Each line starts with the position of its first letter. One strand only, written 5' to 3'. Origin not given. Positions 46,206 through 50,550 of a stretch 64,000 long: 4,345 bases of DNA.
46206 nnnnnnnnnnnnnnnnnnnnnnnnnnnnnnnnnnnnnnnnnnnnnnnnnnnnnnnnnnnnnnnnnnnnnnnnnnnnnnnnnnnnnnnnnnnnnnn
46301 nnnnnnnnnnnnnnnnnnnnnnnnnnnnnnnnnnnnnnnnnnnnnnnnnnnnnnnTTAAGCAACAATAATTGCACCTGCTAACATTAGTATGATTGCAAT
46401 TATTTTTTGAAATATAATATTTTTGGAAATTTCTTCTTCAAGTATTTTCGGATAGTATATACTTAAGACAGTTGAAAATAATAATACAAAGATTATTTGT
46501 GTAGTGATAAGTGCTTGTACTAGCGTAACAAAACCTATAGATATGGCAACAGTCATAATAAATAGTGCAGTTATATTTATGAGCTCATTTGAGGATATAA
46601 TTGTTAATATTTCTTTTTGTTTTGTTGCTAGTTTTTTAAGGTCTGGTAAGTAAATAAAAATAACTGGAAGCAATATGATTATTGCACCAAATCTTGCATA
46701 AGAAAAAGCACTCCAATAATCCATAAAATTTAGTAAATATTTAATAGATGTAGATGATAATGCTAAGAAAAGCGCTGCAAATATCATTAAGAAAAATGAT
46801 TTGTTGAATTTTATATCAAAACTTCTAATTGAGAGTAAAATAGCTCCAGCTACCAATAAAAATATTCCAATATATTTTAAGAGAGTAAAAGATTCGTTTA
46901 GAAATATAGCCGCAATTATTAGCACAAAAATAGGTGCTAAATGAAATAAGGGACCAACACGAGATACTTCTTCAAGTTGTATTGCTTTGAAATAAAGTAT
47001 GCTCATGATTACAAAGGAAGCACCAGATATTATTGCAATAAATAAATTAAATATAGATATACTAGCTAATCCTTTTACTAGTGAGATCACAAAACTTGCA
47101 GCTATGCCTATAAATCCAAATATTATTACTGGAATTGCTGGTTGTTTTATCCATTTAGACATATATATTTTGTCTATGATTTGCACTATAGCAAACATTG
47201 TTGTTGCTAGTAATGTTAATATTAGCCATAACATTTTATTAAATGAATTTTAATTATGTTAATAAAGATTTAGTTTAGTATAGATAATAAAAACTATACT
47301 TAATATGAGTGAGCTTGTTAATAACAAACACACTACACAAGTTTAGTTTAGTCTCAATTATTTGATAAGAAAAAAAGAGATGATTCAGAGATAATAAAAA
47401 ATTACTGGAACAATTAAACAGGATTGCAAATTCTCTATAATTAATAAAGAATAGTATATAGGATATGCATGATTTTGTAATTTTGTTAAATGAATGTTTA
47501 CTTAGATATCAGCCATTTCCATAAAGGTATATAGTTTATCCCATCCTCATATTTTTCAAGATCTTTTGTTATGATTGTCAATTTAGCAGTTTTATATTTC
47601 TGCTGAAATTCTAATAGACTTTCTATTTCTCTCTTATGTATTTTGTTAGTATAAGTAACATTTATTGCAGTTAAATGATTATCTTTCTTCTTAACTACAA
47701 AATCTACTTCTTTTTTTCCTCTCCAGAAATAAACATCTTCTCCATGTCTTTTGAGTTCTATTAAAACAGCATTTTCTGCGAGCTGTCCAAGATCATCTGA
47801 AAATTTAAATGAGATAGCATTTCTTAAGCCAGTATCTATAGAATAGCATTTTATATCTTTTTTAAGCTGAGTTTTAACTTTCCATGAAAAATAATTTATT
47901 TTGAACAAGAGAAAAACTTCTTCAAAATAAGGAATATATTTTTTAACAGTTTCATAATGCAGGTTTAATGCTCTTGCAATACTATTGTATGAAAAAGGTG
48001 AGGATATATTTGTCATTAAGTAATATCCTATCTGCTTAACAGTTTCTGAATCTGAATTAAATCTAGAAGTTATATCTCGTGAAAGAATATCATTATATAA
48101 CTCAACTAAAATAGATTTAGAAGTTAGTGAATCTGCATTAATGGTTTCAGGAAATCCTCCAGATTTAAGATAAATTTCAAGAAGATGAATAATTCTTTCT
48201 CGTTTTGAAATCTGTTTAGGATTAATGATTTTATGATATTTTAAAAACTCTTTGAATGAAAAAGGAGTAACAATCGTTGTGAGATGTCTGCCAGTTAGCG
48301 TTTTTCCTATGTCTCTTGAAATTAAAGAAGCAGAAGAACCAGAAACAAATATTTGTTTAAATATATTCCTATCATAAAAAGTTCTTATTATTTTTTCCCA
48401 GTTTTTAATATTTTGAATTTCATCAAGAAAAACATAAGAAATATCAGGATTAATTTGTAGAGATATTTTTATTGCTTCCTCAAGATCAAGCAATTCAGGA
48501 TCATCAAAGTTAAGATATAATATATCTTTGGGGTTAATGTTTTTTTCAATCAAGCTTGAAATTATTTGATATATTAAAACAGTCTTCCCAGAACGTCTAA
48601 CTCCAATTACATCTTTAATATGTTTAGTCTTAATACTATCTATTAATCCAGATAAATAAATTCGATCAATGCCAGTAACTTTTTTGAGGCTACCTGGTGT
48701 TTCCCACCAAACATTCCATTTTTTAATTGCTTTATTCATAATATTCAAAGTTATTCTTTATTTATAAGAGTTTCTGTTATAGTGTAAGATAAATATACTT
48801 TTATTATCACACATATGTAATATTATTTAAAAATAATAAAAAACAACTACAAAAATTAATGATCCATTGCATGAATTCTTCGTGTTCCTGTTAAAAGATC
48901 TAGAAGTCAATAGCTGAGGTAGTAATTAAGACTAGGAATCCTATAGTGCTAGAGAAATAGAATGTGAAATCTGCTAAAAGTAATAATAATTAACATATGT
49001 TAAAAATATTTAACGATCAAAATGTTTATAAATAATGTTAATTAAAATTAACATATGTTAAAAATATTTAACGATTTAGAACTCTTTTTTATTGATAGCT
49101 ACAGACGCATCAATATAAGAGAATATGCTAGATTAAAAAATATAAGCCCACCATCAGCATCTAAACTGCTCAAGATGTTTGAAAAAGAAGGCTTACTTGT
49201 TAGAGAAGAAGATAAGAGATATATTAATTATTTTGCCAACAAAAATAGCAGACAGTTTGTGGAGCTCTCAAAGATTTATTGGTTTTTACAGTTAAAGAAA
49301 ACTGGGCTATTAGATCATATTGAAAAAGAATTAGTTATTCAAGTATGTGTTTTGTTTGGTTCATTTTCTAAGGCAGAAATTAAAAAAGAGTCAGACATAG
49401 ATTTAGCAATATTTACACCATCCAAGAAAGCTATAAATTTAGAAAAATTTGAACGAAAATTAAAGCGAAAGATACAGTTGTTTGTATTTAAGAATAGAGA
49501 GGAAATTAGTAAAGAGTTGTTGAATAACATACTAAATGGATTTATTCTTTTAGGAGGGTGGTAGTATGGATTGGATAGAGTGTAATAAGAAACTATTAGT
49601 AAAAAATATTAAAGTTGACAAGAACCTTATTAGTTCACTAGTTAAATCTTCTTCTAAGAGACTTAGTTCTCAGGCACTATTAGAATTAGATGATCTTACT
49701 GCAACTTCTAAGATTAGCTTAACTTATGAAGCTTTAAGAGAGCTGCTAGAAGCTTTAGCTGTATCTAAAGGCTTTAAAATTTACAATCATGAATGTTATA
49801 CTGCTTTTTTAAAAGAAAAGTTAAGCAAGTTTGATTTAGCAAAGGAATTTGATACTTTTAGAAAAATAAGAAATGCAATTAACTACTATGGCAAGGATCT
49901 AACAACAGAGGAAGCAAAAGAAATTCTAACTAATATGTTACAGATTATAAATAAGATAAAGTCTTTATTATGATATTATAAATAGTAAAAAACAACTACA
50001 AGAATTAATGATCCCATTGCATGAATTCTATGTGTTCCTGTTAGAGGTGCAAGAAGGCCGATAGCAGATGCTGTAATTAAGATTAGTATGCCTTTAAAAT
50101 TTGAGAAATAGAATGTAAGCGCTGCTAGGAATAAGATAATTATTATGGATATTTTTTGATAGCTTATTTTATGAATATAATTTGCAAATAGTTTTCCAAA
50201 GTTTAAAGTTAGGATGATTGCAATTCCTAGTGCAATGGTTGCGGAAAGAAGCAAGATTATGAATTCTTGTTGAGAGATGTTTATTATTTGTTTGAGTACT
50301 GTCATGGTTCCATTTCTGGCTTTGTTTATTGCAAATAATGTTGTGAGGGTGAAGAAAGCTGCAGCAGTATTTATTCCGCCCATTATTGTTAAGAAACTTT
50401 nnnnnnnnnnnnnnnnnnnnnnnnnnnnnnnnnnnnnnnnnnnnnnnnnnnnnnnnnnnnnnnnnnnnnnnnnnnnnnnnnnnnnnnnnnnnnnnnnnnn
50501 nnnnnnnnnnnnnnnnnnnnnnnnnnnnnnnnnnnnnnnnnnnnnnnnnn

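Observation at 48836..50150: MNT/HEPN-type toxin-antitoxin cassette flanked by a 155-bp direct duplication of the neighbouring gene's 3' end, with a duplicated palindromic operator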

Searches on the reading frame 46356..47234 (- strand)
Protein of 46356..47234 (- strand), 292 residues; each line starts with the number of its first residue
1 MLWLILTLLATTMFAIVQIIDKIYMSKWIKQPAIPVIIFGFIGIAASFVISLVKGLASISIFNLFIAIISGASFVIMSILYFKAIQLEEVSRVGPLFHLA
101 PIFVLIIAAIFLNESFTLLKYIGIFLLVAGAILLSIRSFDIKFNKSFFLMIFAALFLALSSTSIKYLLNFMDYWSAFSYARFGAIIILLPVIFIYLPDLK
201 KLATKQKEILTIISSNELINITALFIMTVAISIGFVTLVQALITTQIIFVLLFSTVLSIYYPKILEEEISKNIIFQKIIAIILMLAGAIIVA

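Call 6: search_protein_families(library=pfam, proteins=[window:46356-47234:-], max_evalue=0.01)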
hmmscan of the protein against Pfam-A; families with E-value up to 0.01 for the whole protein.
window:46356-47234:- (292 aa): 1 family
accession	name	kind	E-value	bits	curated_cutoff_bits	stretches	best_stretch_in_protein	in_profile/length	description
PF00892.27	EamA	-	3e-12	47.4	28.2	1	2-135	2-134/135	EamA-like transporter family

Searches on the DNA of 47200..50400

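Call 69: search_rna_families(source=window, start=47200, end=50400, threshold=evalue, max_evalue=1)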
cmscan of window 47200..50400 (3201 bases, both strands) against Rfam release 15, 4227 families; matches with E-value up to 1: 1.
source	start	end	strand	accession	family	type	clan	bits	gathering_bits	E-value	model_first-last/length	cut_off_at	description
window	50271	50338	+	RF02085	Yar_1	Gene; lncRNA;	-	20.2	50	0.34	1-74/74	no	Yellow-achaete intergenic RNA conserved region 1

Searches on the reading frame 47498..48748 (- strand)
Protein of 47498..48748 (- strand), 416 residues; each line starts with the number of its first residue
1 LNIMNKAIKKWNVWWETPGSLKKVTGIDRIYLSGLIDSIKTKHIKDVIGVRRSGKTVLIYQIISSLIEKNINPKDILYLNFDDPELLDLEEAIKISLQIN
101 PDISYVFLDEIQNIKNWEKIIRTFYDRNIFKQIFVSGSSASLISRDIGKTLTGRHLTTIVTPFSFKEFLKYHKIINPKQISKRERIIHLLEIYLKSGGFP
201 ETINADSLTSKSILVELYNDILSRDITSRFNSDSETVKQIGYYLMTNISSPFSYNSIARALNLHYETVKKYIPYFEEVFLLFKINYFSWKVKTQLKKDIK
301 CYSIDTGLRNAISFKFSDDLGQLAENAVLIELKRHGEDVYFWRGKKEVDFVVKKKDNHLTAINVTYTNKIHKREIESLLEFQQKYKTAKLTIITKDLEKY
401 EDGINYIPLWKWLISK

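Call 6: search_protein_families(library=pfam, proteins=[window:47498-48748:-], max_evalue=0.01)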
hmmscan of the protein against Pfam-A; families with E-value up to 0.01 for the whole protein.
window:47498-48748:- (416 aa): 3 families
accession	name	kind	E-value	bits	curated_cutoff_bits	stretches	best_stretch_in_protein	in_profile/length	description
PF13173.12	AAA_14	-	1.5e-33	115.9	27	1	43-169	3-129/129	AAA domain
PF13635.12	DUF4143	-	1.1e-25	90.6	28.1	1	224-366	2-159/160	Domain of unknown function (DUF4143)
PF01637.24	ATPase_2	-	0.0019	18.5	33.2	0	41-111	19-90/225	ATPase domain predominantly from Archaea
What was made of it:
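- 47498..48748 (-): Neighbouring AAA_14 + DUF4143 ATPase (PADLOC candidate PDC-S01). Its start codon lies 78 nt beyond the orphan's stop codon. It is context (a small defence islet), not part of the bracketed unit. Pfam (call 6).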

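Call 19: search_protein_families(library=ncbifam, proteins=[window:47498-48748:-], max_evalue=1)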
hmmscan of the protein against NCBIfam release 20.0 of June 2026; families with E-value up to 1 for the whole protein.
window:47498-48748:- (416 aa): 1 family
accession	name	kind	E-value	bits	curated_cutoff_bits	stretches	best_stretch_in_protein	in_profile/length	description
TIGR00176.1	mobB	equivalog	0.017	15.2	76.2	1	46-73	3-30/155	molybdopterin-guanine dinucleotide biosynthesis protein B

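Call 20: search_protein_families(library=padloc, proteins=[window:47498-48748:-], max_evalue=1)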
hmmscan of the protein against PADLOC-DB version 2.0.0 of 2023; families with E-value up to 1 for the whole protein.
window:47498-48748:- (416 aa): 7 families
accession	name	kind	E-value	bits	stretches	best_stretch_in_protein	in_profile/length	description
PDLC04787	PDC-S01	-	3.9e-107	356.7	1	25-415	9-408/412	-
PDLC04789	PDC-S01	-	3.4e-57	192.2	1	27-396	2-367/375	-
PDLC04790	PDC-S01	-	9.3e-33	111.6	1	38-387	23-388/422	-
PDLC04791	PDC-S01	-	6.9e-25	85.5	1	41-398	18-380/395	-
PDLC04786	PDC-S01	-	2.9e-20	70.4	1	49-411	27-428/439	-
PDLC04792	PDC-S01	-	7.3e-17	59.1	1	47-412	24-430/452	-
PDLC04788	PDC-S01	-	2.4e-15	54.4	1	49-386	26-399/448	-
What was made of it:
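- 47498..48748 (-): PADLOC PDC-S01 3.9e-107 (call 20).
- On Transposon / IS element: There are only two genes and neither is a transposase (calls 6, 20).
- Calls 6, 19, 20 give Pfam, NCBIfam and PADLOC hits to both subunits.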

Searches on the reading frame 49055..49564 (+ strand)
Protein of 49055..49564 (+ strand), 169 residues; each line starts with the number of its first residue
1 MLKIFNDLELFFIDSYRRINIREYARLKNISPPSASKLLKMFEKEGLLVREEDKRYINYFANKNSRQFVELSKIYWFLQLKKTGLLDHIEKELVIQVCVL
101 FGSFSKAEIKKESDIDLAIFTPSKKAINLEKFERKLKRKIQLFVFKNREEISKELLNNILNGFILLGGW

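Call 6: search_protein_families(library=pfam, proteins=[window:49055-49564:+], max_evalue=0.01)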
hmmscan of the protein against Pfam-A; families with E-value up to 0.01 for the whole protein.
window:49055-49564:+ (169 aa): 4 families
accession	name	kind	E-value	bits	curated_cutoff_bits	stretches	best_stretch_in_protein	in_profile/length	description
PF18765.7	Polbeta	-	1.5e-09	38.3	26.9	1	89-160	7-81/93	Polymerase beta, Nucleotidyltransferase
PF01909.29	NTP_transf_2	-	4.6e-07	30.6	21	1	95-162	14-89/93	Nucleotidyltransferase domain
PF01047.28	MarR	-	0.001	19.4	24.6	1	11-54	10-53/59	MarR family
PF13412.12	HTH_24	-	0.0083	16.1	21.9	0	17-48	16-47/48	Winged helix-turn-helix DNA-binding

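Call 19: search_protein_families(library=ncbifam, proteins=[window:49055-49564:+], max_evalue=1)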
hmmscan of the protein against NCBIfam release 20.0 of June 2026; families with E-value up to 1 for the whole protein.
window:49055-49564:+ (169 aa): 6 families
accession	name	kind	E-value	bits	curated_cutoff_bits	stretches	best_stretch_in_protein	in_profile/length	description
NF047752.1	MntA_antitoxin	equivalog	3.3e-08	33.4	60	1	90-145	2-62/106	type VII toxin-antitoxin system MntA family adenylyltransferase antitoxin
NF040958.1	linco_LnuH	exception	0.00025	20.6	540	1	94-150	19-75/256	lincosamide nucleotidyltransferase Lnu(H)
NF000235.3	linco_LnuB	exception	0.00085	19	525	1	90-162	16-88/267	lincosamide nucleotidyltransferase Lnu(B)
TIGR02337.1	HpaR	equivalog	0.034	14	121.2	1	15-54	39-81/130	homoprotocatechuate degradation operon regulator HpaR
NF003417.0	PRK04813.1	subfamily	0.091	11.3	476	1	70-158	197-280/505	D-alanine--poly(phosphoribitol) ligase subunit DltA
NF033788.1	HTH_metalloreg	subfamily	0.1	12.4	55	1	21-64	28-71/77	metalloregulator ArsR/SmtB family transcription factor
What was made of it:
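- Closest known: HepT/MntA. Different: The NCBIfam MntA model scores below its cut-off (33 against 60 bits, call 19).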

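Call 20: search_protein_families(library=padloc, proteins=[window:49055-49564:+], max_evalue=1)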
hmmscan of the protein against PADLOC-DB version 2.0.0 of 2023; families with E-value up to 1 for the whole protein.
window:49055-49564:+ (169 aa): 13 families
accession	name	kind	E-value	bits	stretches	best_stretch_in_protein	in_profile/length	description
PDLC04368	PDC-M05A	-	4.4e-16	57.3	1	8-149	19-165/201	-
PDLC04369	PDC-M05A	-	8.1e-13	46.4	1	5-157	16-168/201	-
PDLC04906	PDC-S09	-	1.5e-08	32.9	1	87-162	16-94/98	-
PDLC04904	PDC-S09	-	8.1e-06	24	1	87-160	17-92/104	-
PDLC04907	PDC-S09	-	2.3e-05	22.5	1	85-126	17-58/114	-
PDLC04372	PDC-M05A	-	3.6e-05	22.1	1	40-156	20-140/167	-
PDLC04902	PDC-S09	-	4.2e-05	21.8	1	89-142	15-70/97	-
PDLC04903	PDC-S09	-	0.00016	19.9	1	96-132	27-62/108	-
PDLC03963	SoFic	-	0.0012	16.3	1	12-65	303-354/361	-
PDLC01438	Csa3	-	0.0017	16.5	1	13-113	157-255/305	"CAS-I,CAS-II,CAS-III,CAS-IV,CAS-V,CAS-VI; associated_signaling"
PDLC04905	PDC-S09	-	0.0021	16.4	1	86-141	12-75/101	-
PDLC01720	Csa3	-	0.0082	14.7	1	18-95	42-112/118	Csa3_1_CAS-I-II-III-IV-V-VI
PDLC04901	PDC-S09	-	0.0087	14.8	1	83-126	10-51/126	-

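Call 71: find_homologous_proteins(query=window:49055-49561:+, max_evalue=0.00001)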
Query window:49055-49561:+ (169 aa): 339 proteins with E <= 0.00001 among 456 candidates; the best 120 are listed.
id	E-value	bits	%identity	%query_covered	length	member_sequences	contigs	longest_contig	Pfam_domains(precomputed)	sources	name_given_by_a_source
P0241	3.5e-101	354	100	100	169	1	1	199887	PF18765.8,PF01909.30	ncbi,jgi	-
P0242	9.3e-64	232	66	100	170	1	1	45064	PF18765.8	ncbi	-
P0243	2.8e-63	230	64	100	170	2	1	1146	PF18765.8,PF01909.30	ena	-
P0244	7.6e-63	229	65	100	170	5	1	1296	PF18765.8,PF01909.30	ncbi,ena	ncbi:MAG: nucleotidyltransferase domain-containing protein [Nanoarchaeota archaeon]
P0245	1.1e-62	229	65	100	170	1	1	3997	PF18765.8,PF01909.30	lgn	-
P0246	1.5e-62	228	66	100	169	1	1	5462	PF18765.8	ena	-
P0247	2.8e-62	227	64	100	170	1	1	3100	PF18765.8,PF01909.30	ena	-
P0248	2.8e-62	227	64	99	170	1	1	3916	PF18765.8,PF01909.30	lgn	-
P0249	2.9e-62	227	64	100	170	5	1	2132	PF18765.8,PF01909.30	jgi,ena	-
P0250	4.3e-62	227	65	100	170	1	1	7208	PF18765.8,PF01909.30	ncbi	-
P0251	4.5e-62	227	66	100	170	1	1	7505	PF18765.8,PF01909.30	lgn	-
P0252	5.6e-62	226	63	100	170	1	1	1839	PF18765.8,PF01909.30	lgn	-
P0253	7.6e-62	226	61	100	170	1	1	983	PF18765.8,PF01909.30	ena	-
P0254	8.6e-62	226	64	100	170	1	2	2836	PF18765.8,PF01909.30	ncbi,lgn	-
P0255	9.2e-62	226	64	100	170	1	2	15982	PF18765.8,PF01909.30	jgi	jgi:predicted nucleotidyltransferase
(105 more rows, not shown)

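Call 79: predict_structure(alignment_id=A3)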
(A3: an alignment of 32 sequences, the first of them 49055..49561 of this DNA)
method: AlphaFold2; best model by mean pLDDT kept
length: 169 residues; sequences in the alignment: 32
mean_pLDDT: 94.5   pTM: 0.87
mean pLDDT of the five models: 94.5, 94.2, 94.0, 93.8, 82.7
residues with pLDDT >= 90: 151; 70-90: 17; 50-70: 1; < 50: 0
segments of 3 or more residues with pLDDT < 50: none
pLDDT, mean of each block of 10 residues (from residue 1): 93 97 97 98 98 93 97 97 95 90 95 95 91 97 92 94 87
secondary structure, 60 per line:
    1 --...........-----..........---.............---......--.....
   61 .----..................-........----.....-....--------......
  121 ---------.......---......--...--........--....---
elements in order: H3-13 H21-28 H32-44 E48-53 E56-61 H66-83 H85-92 E97-101 H103-106 E115-120 H130-136 E140-145 H153-160 E163-166

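Call 83: fold_search(model_id=the predicted structure, library=pdb)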
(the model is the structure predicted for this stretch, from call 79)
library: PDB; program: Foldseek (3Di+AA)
matches with E <= 10: 1655; with E <= 0.001: 0
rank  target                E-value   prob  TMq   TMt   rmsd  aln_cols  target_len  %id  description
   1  1no5_B                2.3e-03  1.00  0.36  0.56   5.1        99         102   20  Structure of HI0073 from Haemophilus influenzae, the nucleotide binding domain of the HI0073/HI0074 two protein nucleo (released 2004-03-16)
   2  3cta                  2.6e-03  1.00  0.33  0.30   6.0       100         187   19  Crystal structure of riboflavin kinase from Thermoplasma acidophilum (released 2008-04-29)
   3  5trd_B                3.5e-03  1.00  0.34  0.27   5.9       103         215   17  Structure of RbkR (Riboflavin Kinase) from Thermoplasma acidophilum determined in complex with CTP and its cognate DNA (released 2016-11-23)
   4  9e6a_B                3.5e-03  1.00  0.32  0.23   7.5       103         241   14  Pseudomonas putida KT2440 IclR-type transcription factor (PP_2609) (released 2025-11-12)
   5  3eco_A                3.9e-03  1.00  0.39  0.47   4.1        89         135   20  Crystal structure of MepR, a transcription regulator of the Staphylococcus aureus multidrug efflux pump MepA (released 2009-02-10)
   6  5yhz                  4.7e-03  1.00  0.38  0.43   4.3        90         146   14  Structure of Lactococcus lactis ZitR, E41A mutant (released 2017-12-06)
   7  9ff3                  5.0e-03  1.00  0.33  0.32   2.9        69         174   19  The structure of delta-ScoC, a global regulator protein from Geobacillus kaustophilus T-1 (released 2025-06-04)
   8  5jls                  5.0e-03  1.00  0.39  0.48   4.7        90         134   13  Crystal Structure of Adhesin competence repressor (AdcR) from Streptococcus pyogenes (C-terminally His tagged) (released 2017-05-03)
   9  9e6a_A                5.3e-03  1.00  0.32  0.23   7.2       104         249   18  Pseudomonas putida KT2440 IclR-type transcription factor (PP_2609) (released 2025-11-12)
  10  5yi0_A                5.7e-03  1.00  0.39  0.44   4.3        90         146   14  Structure of Lactococcus lactis ZitR, C30AH42A mutant (released 2017-12-06)
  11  9e6a_D                6.8e-03  1.00  0.31  0.22   7.6       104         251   17  Pseudomonas putida KT2440 IclR-type transcription factor (PP_2609) (released 2025-11-12)
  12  1mkm_A                6.8e-03  0.99  0.32  0.23   7.2       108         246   19  CRYSTAL STRUCTURE OF THE THERMOTOGA MARITIMA ICLR (released 2002-09-11)
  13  2nyx_B                7.2e-03  1.00  0.37  0.42   3.8        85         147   15  Crystal structure of RV1404 from Mycobacterium tuberculosis (released 2006-12-05)
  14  7kym_B                7.7e-03  1.00  0.36  0.42   3.3        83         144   22  Crystal structure of the MarR family transcriptional regulator from Bradyrhizobium japonicum (released 2021-12-15)
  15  5yhx_A                7.7e-03  1.00  0.39  0.45   4.2        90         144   14  Structure of Lactococcus lactis ZitR, wild type (released 2017-12-06)
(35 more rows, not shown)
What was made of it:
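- On MNT-HEPN (HepT/MntA) type VII TA: Fold hits to MntA and HI0073 (call 83).
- On Autoregulated archaeal operon (wHTH repressor on its own promoter): wHTH fold (calls 79, 83).
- Calls 79 and 83 give the wHTH+MNT fold. The best fold hit for the NTase half is HI0073, from the HI0073/HI0074 two-protein nucleotidyltransferase (call 83). wHTH-enzyme fusions that bind their own promoter exist in archaea (RbkR, 5TRD, call 83).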
